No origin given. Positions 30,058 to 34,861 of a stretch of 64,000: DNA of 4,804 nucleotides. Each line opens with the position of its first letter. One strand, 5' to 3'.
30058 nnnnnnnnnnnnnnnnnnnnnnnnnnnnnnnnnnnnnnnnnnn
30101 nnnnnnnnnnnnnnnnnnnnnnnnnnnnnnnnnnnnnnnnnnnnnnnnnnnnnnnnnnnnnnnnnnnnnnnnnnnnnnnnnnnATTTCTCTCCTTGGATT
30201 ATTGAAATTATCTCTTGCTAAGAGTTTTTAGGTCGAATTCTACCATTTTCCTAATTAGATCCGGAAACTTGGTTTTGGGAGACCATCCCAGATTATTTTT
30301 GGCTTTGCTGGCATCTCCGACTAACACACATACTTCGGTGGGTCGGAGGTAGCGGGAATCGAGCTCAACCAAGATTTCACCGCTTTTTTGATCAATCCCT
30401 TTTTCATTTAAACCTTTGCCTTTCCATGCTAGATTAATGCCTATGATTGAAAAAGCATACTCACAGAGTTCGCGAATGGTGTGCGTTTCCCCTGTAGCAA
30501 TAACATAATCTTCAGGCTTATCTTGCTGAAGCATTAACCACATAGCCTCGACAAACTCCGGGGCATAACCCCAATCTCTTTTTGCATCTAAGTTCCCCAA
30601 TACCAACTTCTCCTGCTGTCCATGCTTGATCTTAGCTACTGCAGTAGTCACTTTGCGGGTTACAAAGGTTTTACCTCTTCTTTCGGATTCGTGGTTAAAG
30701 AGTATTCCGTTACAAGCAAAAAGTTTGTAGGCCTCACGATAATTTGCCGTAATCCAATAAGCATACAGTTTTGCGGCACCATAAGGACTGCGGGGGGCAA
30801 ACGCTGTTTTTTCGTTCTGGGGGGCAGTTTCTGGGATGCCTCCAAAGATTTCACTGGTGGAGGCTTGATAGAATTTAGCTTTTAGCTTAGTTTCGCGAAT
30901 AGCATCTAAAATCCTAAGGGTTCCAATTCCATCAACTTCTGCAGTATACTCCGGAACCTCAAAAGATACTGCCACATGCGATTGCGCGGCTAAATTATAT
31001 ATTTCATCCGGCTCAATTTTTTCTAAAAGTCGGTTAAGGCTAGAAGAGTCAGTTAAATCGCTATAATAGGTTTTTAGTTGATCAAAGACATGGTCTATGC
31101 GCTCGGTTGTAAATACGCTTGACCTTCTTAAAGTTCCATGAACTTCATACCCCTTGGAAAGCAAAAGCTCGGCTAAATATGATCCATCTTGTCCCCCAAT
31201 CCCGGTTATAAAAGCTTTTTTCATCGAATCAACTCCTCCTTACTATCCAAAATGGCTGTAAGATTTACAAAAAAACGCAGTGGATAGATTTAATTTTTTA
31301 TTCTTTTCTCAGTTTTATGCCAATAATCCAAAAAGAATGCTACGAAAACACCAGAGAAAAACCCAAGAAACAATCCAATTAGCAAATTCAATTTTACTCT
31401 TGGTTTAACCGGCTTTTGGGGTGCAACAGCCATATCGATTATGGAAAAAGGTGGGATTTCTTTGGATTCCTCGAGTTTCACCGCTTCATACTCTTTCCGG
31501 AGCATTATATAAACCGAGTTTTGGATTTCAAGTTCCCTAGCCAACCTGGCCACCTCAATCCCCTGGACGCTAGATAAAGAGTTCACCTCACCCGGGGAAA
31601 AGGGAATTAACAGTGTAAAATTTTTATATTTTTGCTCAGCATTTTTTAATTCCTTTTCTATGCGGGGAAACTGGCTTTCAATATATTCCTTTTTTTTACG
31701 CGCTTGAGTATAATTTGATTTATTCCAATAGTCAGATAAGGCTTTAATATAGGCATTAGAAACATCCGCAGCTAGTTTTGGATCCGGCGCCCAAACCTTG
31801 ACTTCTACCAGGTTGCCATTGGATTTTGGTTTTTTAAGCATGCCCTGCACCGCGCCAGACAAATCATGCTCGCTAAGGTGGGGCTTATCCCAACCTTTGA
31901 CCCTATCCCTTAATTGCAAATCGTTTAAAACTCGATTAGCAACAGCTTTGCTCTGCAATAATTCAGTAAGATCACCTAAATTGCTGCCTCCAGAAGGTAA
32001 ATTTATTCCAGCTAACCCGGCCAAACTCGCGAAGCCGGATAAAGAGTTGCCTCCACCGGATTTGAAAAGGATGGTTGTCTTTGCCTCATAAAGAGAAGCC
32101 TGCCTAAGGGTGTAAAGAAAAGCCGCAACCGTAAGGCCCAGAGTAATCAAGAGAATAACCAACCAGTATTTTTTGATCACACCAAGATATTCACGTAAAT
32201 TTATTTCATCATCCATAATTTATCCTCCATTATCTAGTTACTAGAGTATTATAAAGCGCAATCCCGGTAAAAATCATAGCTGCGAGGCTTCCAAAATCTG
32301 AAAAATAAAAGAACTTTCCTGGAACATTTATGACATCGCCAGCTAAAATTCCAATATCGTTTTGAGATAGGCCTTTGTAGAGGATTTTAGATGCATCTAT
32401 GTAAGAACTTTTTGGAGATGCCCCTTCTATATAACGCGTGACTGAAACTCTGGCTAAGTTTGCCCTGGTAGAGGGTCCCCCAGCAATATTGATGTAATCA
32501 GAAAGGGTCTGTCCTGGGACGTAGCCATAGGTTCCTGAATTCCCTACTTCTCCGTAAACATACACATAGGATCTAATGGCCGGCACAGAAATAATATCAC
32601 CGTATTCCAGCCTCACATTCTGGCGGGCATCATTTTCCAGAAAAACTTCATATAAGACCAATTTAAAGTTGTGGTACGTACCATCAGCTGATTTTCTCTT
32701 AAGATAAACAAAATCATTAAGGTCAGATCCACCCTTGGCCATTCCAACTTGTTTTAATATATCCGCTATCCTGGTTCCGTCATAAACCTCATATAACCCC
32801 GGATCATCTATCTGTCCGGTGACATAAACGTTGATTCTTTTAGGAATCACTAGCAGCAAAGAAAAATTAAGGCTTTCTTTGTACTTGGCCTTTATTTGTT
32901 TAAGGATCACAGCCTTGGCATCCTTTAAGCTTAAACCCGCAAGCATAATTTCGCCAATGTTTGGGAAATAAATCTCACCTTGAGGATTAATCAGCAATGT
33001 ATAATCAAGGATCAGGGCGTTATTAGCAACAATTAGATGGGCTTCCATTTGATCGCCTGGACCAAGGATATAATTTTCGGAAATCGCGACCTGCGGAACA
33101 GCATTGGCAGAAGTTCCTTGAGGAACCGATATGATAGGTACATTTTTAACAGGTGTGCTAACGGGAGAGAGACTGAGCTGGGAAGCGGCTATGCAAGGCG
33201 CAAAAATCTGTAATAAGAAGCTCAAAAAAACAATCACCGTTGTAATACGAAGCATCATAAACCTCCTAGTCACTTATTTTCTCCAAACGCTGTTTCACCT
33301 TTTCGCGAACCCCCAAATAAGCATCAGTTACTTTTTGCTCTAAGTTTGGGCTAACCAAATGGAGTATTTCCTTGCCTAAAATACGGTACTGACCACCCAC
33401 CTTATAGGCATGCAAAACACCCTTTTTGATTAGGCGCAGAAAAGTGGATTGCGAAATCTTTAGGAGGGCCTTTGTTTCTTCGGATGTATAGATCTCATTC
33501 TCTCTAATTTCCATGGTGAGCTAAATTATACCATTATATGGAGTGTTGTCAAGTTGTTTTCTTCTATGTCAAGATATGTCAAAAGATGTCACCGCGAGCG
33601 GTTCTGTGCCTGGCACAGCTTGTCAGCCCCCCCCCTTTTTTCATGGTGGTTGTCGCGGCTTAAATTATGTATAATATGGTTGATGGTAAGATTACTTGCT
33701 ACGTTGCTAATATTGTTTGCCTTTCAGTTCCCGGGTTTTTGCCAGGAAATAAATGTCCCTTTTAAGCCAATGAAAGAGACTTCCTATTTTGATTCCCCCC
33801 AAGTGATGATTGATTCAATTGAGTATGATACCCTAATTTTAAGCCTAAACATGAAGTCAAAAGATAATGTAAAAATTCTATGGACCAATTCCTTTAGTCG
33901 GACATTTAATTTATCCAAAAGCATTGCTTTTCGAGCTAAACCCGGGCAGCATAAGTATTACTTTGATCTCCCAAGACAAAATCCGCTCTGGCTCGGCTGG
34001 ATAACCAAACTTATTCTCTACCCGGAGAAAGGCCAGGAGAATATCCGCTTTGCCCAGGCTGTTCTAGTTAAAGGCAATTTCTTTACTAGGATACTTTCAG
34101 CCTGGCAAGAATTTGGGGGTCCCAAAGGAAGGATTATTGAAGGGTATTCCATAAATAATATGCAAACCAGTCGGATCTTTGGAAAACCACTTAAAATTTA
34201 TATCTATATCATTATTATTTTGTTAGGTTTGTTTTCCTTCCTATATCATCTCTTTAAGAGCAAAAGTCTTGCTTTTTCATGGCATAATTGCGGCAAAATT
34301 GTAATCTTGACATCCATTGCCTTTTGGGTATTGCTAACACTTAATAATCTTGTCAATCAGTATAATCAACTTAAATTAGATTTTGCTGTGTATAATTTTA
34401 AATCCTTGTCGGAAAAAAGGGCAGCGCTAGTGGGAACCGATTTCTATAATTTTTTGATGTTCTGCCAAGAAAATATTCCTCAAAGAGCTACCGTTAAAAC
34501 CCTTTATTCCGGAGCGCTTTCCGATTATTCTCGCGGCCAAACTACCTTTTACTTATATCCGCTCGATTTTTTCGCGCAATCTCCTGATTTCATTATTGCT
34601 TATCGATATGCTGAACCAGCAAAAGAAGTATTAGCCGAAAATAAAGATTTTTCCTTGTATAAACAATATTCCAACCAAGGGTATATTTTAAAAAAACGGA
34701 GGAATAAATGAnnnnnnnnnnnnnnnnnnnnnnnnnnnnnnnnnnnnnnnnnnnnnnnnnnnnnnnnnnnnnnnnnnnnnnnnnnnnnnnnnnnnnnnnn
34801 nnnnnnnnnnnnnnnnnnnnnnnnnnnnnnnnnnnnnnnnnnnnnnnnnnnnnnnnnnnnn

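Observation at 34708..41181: Two tandem GtrA/GtrB/GT-C-like tripartite periplasmic glycosylation modules (plus a third GT-C at 491..1789)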

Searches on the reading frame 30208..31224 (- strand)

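Call 12: search_protein_families(library=pfam, proteins=[window:30208-31224:-], max_evalue=0.001)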
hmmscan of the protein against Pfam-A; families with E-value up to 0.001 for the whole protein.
window:30208-31224:- (338 aa): 3 families
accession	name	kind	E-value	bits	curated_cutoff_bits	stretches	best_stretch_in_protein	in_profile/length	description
PF16363.11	GDP_Man_Dehyd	-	2.6e-143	477.9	27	1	5-327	1-332/332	GDP-mannose 4,6 dehydratase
PF01370.27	Epimerase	-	4.3e-72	242.8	20.9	1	5-243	2-240/240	NAD dependent epimerase/dehydratase family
PF04321.23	RmlD_sub_bind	-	3.6e-12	46.4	27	1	4-155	3-132/287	RmlD substrate binding domain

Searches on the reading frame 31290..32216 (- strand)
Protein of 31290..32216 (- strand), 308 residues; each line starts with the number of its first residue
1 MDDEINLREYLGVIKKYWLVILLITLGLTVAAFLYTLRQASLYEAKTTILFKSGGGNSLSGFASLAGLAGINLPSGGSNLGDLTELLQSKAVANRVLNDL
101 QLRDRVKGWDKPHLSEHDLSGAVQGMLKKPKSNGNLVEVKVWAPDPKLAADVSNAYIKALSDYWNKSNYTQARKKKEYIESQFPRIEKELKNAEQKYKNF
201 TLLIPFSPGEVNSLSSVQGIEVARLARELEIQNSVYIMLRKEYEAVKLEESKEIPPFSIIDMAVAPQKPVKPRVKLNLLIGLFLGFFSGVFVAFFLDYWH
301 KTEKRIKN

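Call 12: search_protein_families(library=pfam, proteins=[window:31290-32216:-], max_evalue=0.001)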
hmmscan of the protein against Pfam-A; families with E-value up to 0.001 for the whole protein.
window:31290-32216:- (308 aa): 2 families
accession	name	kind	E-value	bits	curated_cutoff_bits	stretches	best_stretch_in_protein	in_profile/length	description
PF02706.20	Wzz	-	3.7e-13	50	25.5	1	3-100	1-91/91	Chain length determinant protein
PF13807.11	GNVR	-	4.3e-13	49.4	27.7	1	222-295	6-79/82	G-rich domain on putative tyrosine kinase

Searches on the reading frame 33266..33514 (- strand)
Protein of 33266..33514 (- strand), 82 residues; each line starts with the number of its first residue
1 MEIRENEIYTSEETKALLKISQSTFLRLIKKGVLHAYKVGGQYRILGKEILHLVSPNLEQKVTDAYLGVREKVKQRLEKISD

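Call 47: search_protein_families(library=pfam, proteins=[window:33266-33514:-], max_evalue=0.001)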
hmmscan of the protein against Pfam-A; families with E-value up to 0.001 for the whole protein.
window:33266-33514:- (82 aa): 1 family
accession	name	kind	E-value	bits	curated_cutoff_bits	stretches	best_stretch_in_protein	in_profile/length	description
PF12728.13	HTH_17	-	4.8e-11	43.2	27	1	9-53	2-46/51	Helix-turn-helix domain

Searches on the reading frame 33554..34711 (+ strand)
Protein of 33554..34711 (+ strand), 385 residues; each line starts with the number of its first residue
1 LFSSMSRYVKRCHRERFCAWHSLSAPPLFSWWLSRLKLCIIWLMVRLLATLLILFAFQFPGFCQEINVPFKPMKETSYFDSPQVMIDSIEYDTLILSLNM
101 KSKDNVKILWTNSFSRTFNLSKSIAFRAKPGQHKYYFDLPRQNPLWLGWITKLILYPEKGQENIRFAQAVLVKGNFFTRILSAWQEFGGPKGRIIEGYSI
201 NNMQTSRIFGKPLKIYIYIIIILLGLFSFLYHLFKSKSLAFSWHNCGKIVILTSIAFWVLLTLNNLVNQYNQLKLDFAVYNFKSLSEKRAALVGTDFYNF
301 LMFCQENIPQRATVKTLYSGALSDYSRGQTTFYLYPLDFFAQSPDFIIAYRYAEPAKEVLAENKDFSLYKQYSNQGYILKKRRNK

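Call 3: search_protein_families(library=pfam, proteins=[window:33554-34711:+], max_evalue=0.01)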
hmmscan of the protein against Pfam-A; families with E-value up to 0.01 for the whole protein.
window:33554-34711:+ (385 aa): 0 families

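Call 4: search_protein_families(library=ncbifam, proteins=[window:33554-34711:+], max_evalue=0.01)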
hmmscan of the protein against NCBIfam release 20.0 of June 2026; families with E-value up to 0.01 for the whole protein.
window:33554-34711:+ (385 aa): 0 families

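Call 36: find_homologous_proteins(query=window:33683-34711:+, max_evalue=0.001)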
Query window:33683-34711:+ (342 aa): 2 proteins with E <= 0.001 among 2211 candidates.
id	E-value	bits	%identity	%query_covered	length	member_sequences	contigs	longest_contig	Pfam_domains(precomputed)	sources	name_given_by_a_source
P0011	2.1e-227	772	100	100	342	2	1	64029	-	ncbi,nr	ncbi:MAG: hypothetical protein HQ596_05700 [Candidatus Saganbacteria bacterium]|nr:hypothetical prot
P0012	7.4e-67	244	38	94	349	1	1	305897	-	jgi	jgi:hypothetical protein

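Call 41: find_homologous_proteins(query=A2, max_evalue=0.001)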
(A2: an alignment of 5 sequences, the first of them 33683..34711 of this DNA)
Query A2 (5 sequences) (342 aa, profile of the alignment): 8 proteins with E <= 0.001 among 8000 candidates.
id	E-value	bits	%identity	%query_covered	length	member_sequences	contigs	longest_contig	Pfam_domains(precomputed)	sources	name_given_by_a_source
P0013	2.8e-183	627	40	98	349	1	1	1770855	-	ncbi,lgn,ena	-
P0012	1.0e-180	618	38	94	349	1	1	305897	-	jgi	jgi:hypothetical protein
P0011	3.5e-161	554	100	100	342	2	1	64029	-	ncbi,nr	ncbi:MAG: hypothetical protein HQ596_05700 [Candidatus Saganbacteria bacterium]|nr:hypothetical prot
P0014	8.9e-161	553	38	99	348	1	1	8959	-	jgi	jgi:hypothetical protein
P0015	1.1e-156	539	35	99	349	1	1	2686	-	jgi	jgi:hypothetical protein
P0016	1.2e-156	539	36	99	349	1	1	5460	-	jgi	jgi:hypothetical protein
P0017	2.2e-155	535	34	99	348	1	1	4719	-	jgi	jgi:hypothetical protein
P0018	1.3e-69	253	35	98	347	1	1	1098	-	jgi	jgi:hypothetical protein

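Call 50: predict_structure(alignment_id=A3)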
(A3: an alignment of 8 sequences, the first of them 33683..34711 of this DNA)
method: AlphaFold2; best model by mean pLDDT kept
length: 342 residues; sequences in the alignment: 8
mean_pLDDT: 62.9   pTM: 0.45
mean pLDDT of the five models: 62.9, 62.7, 62.0, 57.5, 53.4
residues with pLDDT >= 90: 5; 70-90: 145; 50-70: 89; < 50: 103
segments of 3 or more residues with pLDDT < 50: 1-3, 10-19, 145-148, 150-169, 221-252, 267-299
pLDDT, mean of each block of 10 residues (from residue 1): 51 42 81 78 80 88 80 63 83 80 76 82 86 71 53 34 42 67 78 78 75 62 47 44 40 55 53 28 28 39 61 67 77 73 51
secondary structure, 60 per line:
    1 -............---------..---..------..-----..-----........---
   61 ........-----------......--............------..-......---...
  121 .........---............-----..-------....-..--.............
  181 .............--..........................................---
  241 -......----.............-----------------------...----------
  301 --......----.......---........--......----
elements in order: H2-13 E50-57 E61-68 E80-85 E88-95 H96-99 E109-114 E121-129 H133-144 H159-162 H170-193 H196-237 H242-247 H252-264 E288-290 E303-308 H313-319 E323-330 E333-338
